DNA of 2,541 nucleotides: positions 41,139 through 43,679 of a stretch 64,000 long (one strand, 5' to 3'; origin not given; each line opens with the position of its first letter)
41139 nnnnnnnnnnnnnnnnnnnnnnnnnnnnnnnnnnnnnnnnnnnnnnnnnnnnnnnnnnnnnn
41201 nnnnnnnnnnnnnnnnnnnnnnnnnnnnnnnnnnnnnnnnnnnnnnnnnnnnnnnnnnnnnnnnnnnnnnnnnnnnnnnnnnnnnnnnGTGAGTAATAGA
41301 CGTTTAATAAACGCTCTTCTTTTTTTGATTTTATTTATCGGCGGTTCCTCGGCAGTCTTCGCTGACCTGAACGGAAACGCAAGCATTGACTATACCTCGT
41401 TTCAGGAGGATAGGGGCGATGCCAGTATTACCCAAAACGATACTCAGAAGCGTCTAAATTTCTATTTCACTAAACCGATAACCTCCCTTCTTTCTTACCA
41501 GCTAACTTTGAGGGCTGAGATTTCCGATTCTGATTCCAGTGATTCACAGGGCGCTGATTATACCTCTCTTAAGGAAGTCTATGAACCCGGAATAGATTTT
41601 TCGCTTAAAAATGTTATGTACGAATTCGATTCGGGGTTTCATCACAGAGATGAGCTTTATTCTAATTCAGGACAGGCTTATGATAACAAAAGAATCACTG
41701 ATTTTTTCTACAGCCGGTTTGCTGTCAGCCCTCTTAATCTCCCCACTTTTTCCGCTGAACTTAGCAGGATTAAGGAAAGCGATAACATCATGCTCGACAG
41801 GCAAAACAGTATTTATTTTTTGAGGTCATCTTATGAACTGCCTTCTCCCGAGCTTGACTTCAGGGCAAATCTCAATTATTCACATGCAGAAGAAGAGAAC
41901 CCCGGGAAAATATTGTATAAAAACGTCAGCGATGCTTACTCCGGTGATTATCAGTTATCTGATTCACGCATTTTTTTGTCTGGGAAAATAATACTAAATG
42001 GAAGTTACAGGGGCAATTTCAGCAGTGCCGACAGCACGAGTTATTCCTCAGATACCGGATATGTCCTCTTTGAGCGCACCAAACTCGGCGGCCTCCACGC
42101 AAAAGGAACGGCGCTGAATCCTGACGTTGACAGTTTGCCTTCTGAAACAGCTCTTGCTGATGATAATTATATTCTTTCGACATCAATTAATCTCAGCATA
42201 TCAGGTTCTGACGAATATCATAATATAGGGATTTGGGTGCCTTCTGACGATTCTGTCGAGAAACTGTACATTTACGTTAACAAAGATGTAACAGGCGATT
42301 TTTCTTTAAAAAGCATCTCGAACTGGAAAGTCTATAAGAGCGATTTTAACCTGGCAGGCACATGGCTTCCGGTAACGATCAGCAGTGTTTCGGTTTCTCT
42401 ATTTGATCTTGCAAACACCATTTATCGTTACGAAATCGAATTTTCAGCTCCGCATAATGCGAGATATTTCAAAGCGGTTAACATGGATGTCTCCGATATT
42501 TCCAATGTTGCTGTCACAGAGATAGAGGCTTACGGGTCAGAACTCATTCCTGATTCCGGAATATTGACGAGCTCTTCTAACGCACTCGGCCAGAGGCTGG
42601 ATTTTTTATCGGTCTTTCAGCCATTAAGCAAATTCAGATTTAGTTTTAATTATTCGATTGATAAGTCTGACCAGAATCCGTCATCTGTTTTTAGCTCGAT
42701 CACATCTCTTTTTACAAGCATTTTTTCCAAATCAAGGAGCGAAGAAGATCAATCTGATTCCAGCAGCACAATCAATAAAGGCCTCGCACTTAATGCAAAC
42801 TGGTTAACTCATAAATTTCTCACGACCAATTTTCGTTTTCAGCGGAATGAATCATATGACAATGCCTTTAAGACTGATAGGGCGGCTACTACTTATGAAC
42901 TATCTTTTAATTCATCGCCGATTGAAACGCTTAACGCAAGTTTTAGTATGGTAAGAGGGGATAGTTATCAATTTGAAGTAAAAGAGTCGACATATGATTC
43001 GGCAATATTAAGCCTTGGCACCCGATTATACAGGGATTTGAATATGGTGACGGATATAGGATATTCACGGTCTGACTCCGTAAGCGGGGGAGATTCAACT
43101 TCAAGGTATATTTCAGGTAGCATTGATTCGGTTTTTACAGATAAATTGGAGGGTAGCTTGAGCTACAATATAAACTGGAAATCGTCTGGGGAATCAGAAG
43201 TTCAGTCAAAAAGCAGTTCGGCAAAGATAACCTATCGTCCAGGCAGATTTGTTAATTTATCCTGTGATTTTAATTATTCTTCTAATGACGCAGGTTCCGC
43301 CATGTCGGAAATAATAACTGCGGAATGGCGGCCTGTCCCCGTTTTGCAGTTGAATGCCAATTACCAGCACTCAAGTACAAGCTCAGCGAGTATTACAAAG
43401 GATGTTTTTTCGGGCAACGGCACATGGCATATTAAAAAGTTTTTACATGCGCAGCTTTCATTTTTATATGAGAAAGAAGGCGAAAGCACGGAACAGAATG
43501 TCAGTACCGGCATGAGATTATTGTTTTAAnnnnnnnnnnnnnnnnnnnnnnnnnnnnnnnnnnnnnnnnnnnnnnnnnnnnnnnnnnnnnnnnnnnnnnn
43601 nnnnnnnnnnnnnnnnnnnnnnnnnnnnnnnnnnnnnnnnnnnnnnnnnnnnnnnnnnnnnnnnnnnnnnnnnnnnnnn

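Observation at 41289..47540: Putative porin-cytochrome conduit assembly: 746-aa beta-barrel, lipoprotein family triplet, SurA-like chaperone, then a 26-heme lipoprotein cytochrome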

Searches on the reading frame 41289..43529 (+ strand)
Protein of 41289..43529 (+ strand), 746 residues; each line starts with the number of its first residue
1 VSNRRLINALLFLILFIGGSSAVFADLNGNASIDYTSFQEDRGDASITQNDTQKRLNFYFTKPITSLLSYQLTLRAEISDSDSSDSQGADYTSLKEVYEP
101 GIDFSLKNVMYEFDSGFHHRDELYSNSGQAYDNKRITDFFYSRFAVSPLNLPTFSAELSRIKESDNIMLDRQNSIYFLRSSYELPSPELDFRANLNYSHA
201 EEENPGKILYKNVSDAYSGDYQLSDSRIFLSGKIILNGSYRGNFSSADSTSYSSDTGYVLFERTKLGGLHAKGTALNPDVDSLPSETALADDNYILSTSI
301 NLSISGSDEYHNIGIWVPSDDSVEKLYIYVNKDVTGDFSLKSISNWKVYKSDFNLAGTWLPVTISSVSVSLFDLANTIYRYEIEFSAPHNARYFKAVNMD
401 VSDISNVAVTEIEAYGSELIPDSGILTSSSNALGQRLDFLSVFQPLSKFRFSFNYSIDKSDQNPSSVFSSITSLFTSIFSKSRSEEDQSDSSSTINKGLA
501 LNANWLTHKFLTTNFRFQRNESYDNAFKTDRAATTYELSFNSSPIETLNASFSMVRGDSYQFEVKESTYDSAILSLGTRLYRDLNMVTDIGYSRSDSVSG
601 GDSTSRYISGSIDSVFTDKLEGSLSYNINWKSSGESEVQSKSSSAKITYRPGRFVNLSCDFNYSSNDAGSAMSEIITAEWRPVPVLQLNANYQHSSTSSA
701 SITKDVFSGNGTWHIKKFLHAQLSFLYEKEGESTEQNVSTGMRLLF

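Call 4: search_protein_families(library=pfam, proteins=[window:41289-43529:+], max_evalue=0.1)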
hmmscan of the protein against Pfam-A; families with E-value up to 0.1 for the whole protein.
window:41289-43529:+ (746 aa): 0 families

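Call 5: search_protein_families(library=ncbifam, proteins=[window:41289-43529:+], max_evalue=0.1)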
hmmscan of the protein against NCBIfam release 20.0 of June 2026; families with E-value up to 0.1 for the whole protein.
window:41289-43529:+ (746 aa): 0 families

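Call 9: find_homologous_proteins(query=window:41289-43529:+)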
Query window:41289-43529:+ (746 aa): 57 proteins with E <= 0.001 among 8000 candidates.
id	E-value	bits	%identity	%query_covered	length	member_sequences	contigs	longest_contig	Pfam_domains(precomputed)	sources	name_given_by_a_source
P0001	0.0e+0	1625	100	100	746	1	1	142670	-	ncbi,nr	ncbi:MAG: hypothetical protein HY809_02700 [Nitrospirae bacterium]|nr:hypothetical protein [Nitrospi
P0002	8.5e-233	793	51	100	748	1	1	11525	-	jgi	jgi:hypothetical protein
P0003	1.2e-211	723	51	99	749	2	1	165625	-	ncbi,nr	ncbi:MAG: hypothetical protein HY807_06235 [Nitrospirae bacterium]|nr:hypothetical protein [Nitrospi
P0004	1.4e-206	706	48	99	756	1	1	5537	-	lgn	-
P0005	7.1e-176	605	41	97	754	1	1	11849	-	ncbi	-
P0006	2.5e-169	583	42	96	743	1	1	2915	-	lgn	-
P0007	3.7e-169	583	42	99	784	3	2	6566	-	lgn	-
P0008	1.3e-167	577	42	97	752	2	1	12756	-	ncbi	ncbi:MAG: hypothetical protein AB1606_07420 [Nitrospirota bacterium]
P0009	2.4e-166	573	41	98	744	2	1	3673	-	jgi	jgi:hypothetical protein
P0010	2.8e-161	556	41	98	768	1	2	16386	-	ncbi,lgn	-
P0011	1.3e-160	554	41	97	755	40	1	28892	-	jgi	-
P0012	1.4e-160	554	42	96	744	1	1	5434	-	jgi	jgi:hypothetical protein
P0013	8.9e-160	551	40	97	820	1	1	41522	-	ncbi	ncbi:MAG: hypothetical protein AB1480_08910 [Nitrospirota bacterium]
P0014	2.0e-159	550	40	93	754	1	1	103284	-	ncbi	-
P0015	8.8e-159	548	40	98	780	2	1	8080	-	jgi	jgi:hypothetical protein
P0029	8.8e-145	502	38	95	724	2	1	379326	-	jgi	jgi:hypothetical protein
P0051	2.3e-125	438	34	97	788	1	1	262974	-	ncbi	-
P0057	1.1e-18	85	23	98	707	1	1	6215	PF00754.32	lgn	-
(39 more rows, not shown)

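Call 13: find_encoding_contigs(protein=P0003, flank=10000, max_places=2)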
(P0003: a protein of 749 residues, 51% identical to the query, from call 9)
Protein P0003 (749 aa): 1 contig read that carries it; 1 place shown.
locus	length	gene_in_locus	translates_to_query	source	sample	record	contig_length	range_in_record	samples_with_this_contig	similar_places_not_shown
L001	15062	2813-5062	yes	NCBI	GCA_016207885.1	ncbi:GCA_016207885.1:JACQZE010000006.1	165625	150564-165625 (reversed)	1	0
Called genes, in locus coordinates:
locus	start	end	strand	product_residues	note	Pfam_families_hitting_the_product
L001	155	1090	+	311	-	PF06739:SBBP (faint), PF01436:NHL (weak)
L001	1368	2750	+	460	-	PF21783:YNCE (faint), PF10282:Lactonase (faint)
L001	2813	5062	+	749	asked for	-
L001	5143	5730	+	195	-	-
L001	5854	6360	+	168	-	-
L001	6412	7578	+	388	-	-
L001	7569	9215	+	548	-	PF13624:SurA_N_3 (faint), PF13145:Rotamase_2, PF22506:Cj1289-like_C (faint), PF13145:Rotamase_2, PF00639:Rotamase, PF13616:Rotamase_3 (weak)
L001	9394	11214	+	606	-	-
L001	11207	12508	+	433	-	PF02085:Cytochrom_CIII (faint), PF14522:Cytochrome_C7 (faint), PF14537:Cytochrom_c3_2 (faint), PF22113:Mtrc-MtrF_II-IV_dom (faint), PF22678:Cytochrom_c_NrfB-like (faint), PF09699:Paired_CXXCH_1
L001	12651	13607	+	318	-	-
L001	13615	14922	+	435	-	PF22113:Mtrc-MtrF_II-IV_dom (faint), PF09699:Paired_CXXCH_1 (faint)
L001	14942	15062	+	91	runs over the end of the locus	-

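Call 14: find_encoding_contigs(protein=P0051, flank=10000, max_places=2)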
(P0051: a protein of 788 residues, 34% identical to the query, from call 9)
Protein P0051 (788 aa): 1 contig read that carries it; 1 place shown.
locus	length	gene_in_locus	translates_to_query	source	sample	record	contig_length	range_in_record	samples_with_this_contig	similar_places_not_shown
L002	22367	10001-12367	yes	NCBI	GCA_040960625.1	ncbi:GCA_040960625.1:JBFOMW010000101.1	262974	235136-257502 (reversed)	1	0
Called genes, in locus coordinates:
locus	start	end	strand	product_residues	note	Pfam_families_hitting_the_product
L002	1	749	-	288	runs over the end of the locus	PF16881:LIAS_N (weak), PF04055:Radical_SAM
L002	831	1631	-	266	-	PF00326:Peptidase_S9 (faint), PF00561:Abhydrolase_1, PF12146:Hydrolase_4 (weak)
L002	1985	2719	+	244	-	PF02616:SMC_ScpA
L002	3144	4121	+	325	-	PF09699:Paired_CXXCH_1 (faint), PF22113:Mtrc-MtrF_II-IV_dom (faint)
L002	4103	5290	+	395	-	PF14522:Cytochrome_C7 (faint), PF09699:Paired_CXXCH_1 (weak)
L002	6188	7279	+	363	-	PF09699:Paired_CXXCH_1 (faint), PF14522:Cytochrome_C7 (faint)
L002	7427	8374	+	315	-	PF08450:SGL (faint), PF01436:NHL (faint), PF06739:SBBP (faint), PF22807:TrAA12 (faint), PF17170:DUF5128 (weak)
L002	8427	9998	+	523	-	PF14321:DUF4382 (weak), PF10282:Lactonase (faint), PF21783:YNCE (weak), PF02239:Cytochrom_D1 (weak)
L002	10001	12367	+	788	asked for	-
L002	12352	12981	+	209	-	PF03783:CsgG (faint)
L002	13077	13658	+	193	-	PF13036:LpoB (weak)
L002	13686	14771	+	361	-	PF03783:CsgG (faint), PF05643:GNA1162-like (faint), PF17680:FlgO (faint)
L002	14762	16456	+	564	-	PF13145:Rotamase_2, PF13616:Rotamase_3 (weak), PF00639:Rotamase, PF13145:Rotamase_2, PF13616:Rotamase_3, PF00639:Rotamase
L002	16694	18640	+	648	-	-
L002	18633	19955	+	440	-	PF14522:Cytochrome_C7 (faint), PF22678:Cytochrom_c_NrfB-like (faint), PF02085:Cytochrom_CIII (faint), PF14537:Cytochrom_c3_2 (faint), PF22113:Mtrc-MtrF_II-IV_dom (faint), PF09699:Paired_CXXCH_1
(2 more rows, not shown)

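Call 15: find_encoding_contigs(protein=P0029, flank=10000, max_places=2)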
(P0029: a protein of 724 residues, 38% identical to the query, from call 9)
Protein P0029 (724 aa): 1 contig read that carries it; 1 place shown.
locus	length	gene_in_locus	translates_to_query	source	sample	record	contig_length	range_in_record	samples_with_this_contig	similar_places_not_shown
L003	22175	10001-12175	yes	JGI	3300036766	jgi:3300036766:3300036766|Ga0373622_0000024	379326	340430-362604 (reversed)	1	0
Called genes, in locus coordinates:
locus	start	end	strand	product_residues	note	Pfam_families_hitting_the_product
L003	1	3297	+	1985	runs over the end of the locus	PF13229:Beta_helix, PF13205:Big_5, PF13229:Beta_helix (weak)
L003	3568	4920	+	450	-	PF02085:Cytochrom_CIII (faint), PF14522:Cytochrome_C7 (faint), PF14537:Cytochrom_c3_2 (faint), PF09699:Paired_CXXCH_1, PF22113:Mtrc-MtrF_II-IV_dom (weak), PF09699:Paired_CXXCH_1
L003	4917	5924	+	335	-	PF00578:AhpC-TSA, PF08534:Redoxin, PF13905:Thioredoxin_8, PF13174:TPR_6 (faint), PF13176:TPR_7 (faint), PF13428:TPR_14 (faint), PF23914:TPR_CcmH_CycH (weak), PF14559:TPR_19 (weak), +8 more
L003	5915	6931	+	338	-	PF22113:Mtrc-MtrF_II-IV_dom (faint), PF14522:Cytochrome_C7 (faint), PF14537:Cytochrom_c3_2 (faint), PF09699:Paired_CXXCH_1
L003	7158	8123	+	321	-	PF01731:Arylesterase (faint), PF08450:SGL (faint), PF06739:SBBP (faint), PF25021:TEN_NHL (faint), PF17170:DUF5128 (weak), PF01436:NHL (weak), PF17170:DUF5128 (weak), PF01436:NHL (weak)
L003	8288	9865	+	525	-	PF14321:DUF4382 (weak), PF21783:YNCE (faint), PF10282:Lactonase (faint)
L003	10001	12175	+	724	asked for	-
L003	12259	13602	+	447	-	PF00691:OmpA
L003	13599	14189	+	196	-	-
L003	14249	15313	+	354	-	PF13036:LpoB (faint), PF03783:CsgG (faint), PF17680:FlgO (faint)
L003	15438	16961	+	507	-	PF13145:Rotamase_2, PF00639:Rotamase, PF13616:Rotamase_3, PF13145:Rotamase_2, PF00639:Rotamase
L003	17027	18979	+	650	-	-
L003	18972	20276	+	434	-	PF02085:Cytochrom_CIII (faint), PF14522:Cytochrome_C7 (faint), PF14537:Cytochrom_c3_2 (faint), PF22113:Mtrc-MtrF_II-IV_dom (faint), PF22678:Cytochrom_c_NrfB-like (faint), PF09699:Paired_CXXCH_1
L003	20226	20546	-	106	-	-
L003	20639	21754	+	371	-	PF14522:Cytochrome_C7 (faint), PF09699:Paired_CXXCH_1 (weak)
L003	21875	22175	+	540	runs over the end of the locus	PF00571:CBS, PF13426:PAS_9 (weak), PF00990:GGDEF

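Call 16: find_encoding_contigs(protein=P0057, flank=10000, max_places=2)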
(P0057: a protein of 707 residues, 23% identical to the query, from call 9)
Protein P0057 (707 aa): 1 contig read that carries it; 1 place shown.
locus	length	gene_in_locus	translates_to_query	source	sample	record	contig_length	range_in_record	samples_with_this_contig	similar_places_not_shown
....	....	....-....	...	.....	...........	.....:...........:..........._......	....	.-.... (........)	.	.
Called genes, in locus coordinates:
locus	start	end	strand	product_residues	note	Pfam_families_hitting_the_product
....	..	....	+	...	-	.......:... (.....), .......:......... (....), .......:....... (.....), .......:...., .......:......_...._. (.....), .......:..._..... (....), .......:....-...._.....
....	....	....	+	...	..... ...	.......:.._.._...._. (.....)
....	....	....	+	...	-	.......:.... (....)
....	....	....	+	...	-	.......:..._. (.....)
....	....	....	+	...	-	?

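Call 18: predict_structure(alignment_id=A1)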
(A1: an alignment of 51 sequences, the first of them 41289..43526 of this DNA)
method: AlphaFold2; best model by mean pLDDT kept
length: 746 residues; sequences in the alignment: 51
mean_pLDDT: 89.3   pTM: 0.62
mean pLDDT of the five models: 89.3, 88.6, 87.4, 87.1, 86.5
residues with pLDDT >= 90: 486; 70-90: 218; 50-70: 30; < 50: 12
segments of 3 or more residues with pLDDT < 50: 1-3, 18-22, 485-488
pLDDT, mean of each block of 10 residues (from residue 1): 60 54 73 96 88 96 89 96 89 94 93 96 80 87 94 96 79 95 91 96 85 94 93 93 92 83 86 88 86 81 77 89 93 90 94 87 94 85 94 93 90 87 83 93 93 95 82 84 57 90 93 96 87 96 91 97 93 94 92 89 93 93 96 88 96 93 91 96 93 89 93 92 96 93 94
secondary structure, 60 per line:
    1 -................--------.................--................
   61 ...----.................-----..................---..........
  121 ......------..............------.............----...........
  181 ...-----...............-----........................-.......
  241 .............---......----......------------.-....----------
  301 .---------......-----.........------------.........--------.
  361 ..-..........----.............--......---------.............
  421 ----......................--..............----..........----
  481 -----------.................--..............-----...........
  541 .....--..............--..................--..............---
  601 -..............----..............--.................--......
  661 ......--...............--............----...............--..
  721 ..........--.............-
elements in order (helices of 4 or more, strands of 3 or more residues): H2-17 E26-42 E45-63 E68-84 E90-107 E111-126 E133-146 E153-165 E170-183 E189-203 E209-229 E234-253 E257-262 E267-272 H287-290 E311-316 E322-330 E346-351 E360-362 E364-373 E378-390 E393-398 E408-420 E425-446 E449-462 H467-476 E492-508 E511-524 E530-545 E548-561 E564-581 E584-597 E602-615 E620-633 E636-652 E655-666 E669-683 E686-697 E702-716 E719-730 E733-745

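Call 22: fold_search(model_id=the predicted structure, library=pdb)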
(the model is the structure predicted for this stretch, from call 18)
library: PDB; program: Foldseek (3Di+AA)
matches with E <= 10: 820; with E <= 0.001: 250
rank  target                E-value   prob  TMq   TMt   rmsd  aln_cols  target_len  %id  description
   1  9nn6_A                8.4e-10  1.00  0.25  0.27  16.3       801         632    7  E. coli Cir in Complex with the RBD of Microcin V (released 2025-09-24)
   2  6r2q_B                8.8e-10  1.00  0.31  0.34  15.8       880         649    8  Structure of the Mtr complex (released 2020-04-22)
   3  5fp1                  8.8e-10  1.00  0.22  0.23  20.3       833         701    7  Crystal structure of the siderophore receptor PiuA from Acinetobacter baumannii (released 2016-05-11)
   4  4rdr                  1.2e-09  1.00  0.25  0.26  21.1       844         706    7  Structure of the bacterial Zn-transporter ZnuD from Neisseria meningitidis (locked conformation bound to zinc and cadmiu (released 2015-08-19)
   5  2hdi_A                2.0e-09  1.00  0.26  0.30  16.6       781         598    7  Crystal structure of the Colicin I receptor Cir from E.coli in complex with receptor binding domain of Colicin Ia. (released 2007-05-08)
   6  6bpn                  2.8e-09  1.00  0.25  0.28  19.4       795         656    8  The crystal structure of the Ferric-Catecholate import receptor Fiu from E. coli K12: Open form (C2221) (released 2018-11-28)
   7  5nec_B                4.9e-09  1.00  0.23  0.26  20.2       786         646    8  Crystal structure of the siderophore receptor PiuD from Pseudomonas aeruginosa (released 2018-02-07)
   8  5m9b                  6.8e-09  1.00  0.27  0.28  16.6       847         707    9  Crystal structure of the ferric enterobactin receptor (PfeA) from Pseudomonas aeruginosa (released 2018-02-21)
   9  2o5p_A                8.3e-09  1.00  0.20  0.20  20.2       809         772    8  Crystal structure of the full length ferric pyoverdine outer membrane receptor FpvA of Pseudomonas aeruginosa in its a (released 2007-10-30)
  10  5fok_B                1.1e-08  1.00  0.22  0.24  19.5       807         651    8  Crystal structure of the siderophore receptor PiuA from Pseudomonas aeruginosa (released 2016-05-11)
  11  5mzs                  1.2e-08  1.00  0.25  0.26  17.5       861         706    9  Crystal structure of the ferric enterobactin receptor (PfeA) mutant (R480A_Q482A) from Pseudomonas aeruginosa (released 2018-02-14)
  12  5odw_B                2.2e-08  1.00  0.21  0.21  18.9       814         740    8  Structure of the FpvAI-pyocin S2 complex (released 2017-11-08)
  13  5fp2_A                3.4e-08  1.00  0.25  0.33  15.0       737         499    9  Crystal structure of the siderophore receptor PirA from Pseudomonas aeruginosa (released 2015-12-09)
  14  2hdf                  3.6e-08  1.00  0.24  0.28  15.3       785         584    6  Crystal structure of the Colicin I receptor Cir from E.coli (released 2007-05-08)
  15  5odw_A                3.6e-08  1.00  0.22  0.22  19.2       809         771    8  Structure of the FpvAI-pyocin S2 complex (released 2017-11-08)
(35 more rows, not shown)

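Call 33: find_homologous_proteins(query=A1, max_evalue=0.001)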
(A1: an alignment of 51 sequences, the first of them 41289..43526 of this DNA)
Query A1 (51 sequences) (746 aa, profile of the alignment): 58 proteins with E <= 0.001 among 8000 candidates.
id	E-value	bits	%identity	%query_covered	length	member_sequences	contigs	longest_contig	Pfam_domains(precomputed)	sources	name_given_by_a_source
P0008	0.0e+0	1256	42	97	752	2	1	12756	-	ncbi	ncbi:MAG: hypothetical protein AB1606_07420 [Nitrospirota bacterium]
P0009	0.0e+0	1251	41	98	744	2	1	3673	-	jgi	jgi:hypothetical protein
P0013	0.0e+0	1250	40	97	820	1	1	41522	-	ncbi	ncbi:MAG: hypothetical protein AB1480_08910 [Nitrospirota bacterium]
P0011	0.0e+0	1239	41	97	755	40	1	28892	-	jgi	-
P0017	0.0e+0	1238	40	97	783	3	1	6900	-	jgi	jgi:hypothetical protein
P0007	0.0e+0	1238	42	99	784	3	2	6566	-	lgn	-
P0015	0.0e+0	1236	40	98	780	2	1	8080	-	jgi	jgi:hypothetical protein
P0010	0.0e+0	1227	41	98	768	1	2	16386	-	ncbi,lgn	-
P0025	0.0e+0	1220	39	94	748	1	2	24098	-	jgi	jgi:hypothetical protein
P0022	0.0e+0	1204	39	97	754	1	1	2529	-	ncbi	-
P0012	0.0e+0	1197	42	96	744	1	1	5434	-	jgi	jgi:hypothetical protein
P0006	0.0e+0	1184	42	96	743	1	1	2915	-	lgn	-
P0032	0.0e+0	1175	37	99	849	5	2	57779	-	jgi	-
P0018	0.0e+0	1173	40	97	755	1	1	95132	-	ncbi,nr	ncbi:MAG: hypothetical protein VST71_06080 [Nitrospirota bacterium]|nr:hypothetical protein [Nitrosp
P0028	0.0e+0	1172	38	97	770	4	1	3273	-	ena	-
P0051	0.0e+0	1093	34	97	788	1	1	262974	-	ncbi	-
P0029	0.0e+0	1071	38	95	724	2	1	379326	-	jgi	jgi:hypothetical protein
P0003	4.3e-281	953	51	99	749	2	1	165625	-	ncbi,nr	ncbi:MAG: hypothetical protein HY807_06235 [Nitrospirae bacterium]|nr:hypothetical protein [Nitrospi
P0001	1.9e-269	914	100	100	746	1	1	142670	-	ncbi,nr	ncbi:MAG: hypothetical protein HY809_02700 [Nitrospirae bacterium]|nr:hypothetical protein [Nitrospi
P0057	3.3e-157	543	23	98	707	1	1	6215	PF00754.32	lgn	-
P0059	2.3e-130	454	24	87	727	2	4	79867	PF00754.32,PF22633.4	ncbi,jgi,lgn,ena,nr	ncbi:MAG: discoidin domain-containing protein [Deltaproteobacteria bacterium]|nr:discoidin domain-co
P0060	1.4e-124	435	24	86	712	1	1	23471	PF00754.32,PF22633.4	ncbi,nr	ncbi:MAG: discoidin domain-containing protein [Desulfobacterales bacterium]|nr:discoidin domain-cont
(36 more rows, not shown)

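Call 34: find_encoding_contigs(protein=P0059, flank=10000, max_places=3)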
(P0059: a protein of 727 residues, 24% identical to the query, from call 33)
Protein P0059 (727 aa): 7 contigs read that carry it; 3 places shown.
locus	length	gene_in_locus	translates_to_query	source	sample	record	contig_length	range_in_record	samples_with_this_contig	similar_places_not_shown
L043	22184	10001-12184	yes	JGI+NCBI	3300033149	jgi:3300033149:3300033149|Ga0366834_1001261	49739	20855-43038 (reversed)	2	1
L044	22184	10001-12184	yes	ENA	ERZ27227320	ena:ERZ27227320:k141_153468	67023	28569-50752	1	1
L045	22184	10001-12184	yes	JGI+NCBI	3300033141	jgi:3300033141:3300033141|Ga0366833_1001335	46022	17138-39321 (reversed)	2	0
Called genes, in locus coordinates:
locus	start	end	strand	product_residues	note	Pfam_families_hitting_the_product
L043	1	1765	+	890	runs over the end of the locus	PF02739:5_3_exonuc_N, PF01367:5_3_exonuc, PF01612:DNA_pol_A_exo1, PF22619:DNA_polI_exo1, PF00476:DNA_pol_A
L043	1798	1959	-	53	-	-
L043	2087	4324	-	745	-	PF01578:Cytochrom_C_asm, PF16327:CcmF_C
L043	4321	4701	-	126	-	PF03100:CcmE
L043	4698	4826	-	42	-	PF20077:CcmD_alt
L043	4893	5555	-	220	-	PF01578:Cytochrom_C_asm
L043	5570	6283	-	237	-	PF03379:CcmB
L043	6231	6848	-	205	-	PF00005:ABC_tran, PF13304:AAA_21 (faint)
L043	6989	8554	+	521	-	PF01436:NHL (faint), PF17170:DUF5128 (faint), PF06739:SBBP (faint), PF24125:Cds6_C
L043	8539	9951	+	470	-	PF10282:Lactonase (weak), PF16819:DUF5074 (faint), PF24684:Vgb_lyase (weak), PF25174:Beta-prop_THOC3, PF01436:NHL (faint), PF02239:Cytochrom_D1 (faint), PF01731:Arylesterase (faint), PF21783:YNCE (weak)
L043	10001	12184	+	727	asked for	PF00754:F5_F8_type_C, PF22633:F5_F8_type_C_2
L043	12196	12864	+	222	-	PF13036:LpoB (weak), PF05643:GNA1162-like (weak)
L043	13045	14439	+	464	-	PF13585:CHU_C (faint)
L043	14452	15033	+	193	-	-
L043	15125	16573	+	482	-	PF13623:SurA_N_2 (weak), PF13624:SurA_N_3, PF13145:Rotamase_2, PF00639:Rotamase (weak)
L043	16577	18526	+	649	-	-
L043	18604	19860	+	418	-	PF02085:Cytochrom_CIII (faint), PF14522:Cytochrome_C7 (faint), PF14537:Cytochrom_c3_2 (faint), PF22678:Cytochrom_c_NrfB-like (faint), PF09699:Paired_CXXCH_1, PF22113:Mtrc-MtrF_II-IV_dom (faint), PF09699:Paired_CXXCH_1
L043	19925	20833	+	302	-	PF01436:NHL (faint), PF08450:SGL (faint), PF17170:DUF5128 (weak)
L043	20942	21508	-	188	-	PF01864:CarS-like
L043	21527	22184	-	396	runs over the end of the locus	PF04055:Radical_SAM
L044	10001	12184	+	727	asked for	PF00754:F5_F8_type_C, PF22633:F5_F8_type_C_2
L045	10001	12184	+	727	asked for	PF00754:F5_F8_type_C, PF22633:F5_F8_type_C_2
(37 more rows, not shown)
